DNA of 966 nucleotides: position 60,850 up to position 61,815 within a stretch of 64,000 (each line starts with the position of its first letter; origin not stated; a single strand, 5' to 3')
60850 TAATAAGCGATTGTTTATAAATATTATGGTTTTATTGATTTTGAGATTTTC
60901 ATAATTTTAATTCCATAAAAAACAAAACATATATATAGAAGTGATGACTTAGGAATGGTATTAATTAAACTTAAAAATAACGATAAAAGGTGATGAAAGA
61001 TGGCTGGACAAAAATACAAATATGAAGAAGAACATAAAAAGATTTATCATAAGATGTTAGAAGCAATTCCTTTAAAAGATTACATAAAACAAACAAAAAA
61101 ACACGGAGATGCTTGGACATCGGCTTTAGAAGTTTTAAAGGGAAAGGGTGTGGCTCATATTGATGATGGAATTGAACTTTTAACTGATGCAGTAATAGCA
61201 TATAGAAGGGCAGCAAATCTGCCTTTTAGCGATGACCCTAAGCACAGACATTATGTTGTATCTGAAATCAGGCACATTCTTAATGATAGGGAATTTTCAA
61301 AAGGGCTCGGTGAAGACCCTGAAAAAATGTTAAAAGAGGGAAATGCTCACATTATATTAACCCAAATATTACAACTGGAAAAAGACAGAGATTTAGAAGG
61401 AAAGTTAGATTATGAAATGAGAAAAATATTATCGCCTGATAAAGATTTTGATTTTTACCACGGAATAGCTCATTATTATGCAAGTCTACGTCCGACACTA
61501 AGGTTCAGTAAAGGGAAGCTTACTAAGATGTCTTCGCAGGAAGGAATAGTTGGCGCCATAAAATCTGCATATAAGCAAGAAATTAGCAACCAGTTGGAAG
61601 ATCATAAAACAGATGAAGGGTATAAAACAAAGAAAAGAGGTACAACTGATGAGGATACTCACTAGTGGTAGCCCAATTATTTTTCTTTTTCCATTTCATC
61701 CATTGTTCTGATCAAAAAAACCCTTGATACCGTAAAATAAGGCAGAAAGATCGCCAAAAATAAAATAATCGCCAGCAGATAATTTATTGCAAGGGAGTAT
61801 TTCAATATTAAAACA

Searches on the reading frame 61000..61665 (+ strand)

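Call 4: search_protein_families(library=pfam, proteins=[window:61000-61665:+], max_evalue=1)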
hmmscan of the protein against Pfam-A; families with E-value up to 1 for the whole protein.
window:61000-61665:+ (221 aa): 1 family
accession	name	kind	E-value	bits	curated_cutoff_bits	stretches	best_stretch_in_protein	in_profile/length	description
PF15459.11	RRP14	-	0.11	13.6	22.4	1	10-40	3-32/62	60S ribosome biogenesis protein Rrp14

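Call 5: search_protein_families(library=ncbifam, proteins=[window:61000-61665:+], max_evalue=1)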
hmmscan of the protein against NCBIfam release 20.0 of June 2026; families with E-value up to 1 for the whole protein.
window:61000-61665:+ (221 aa): 0 families
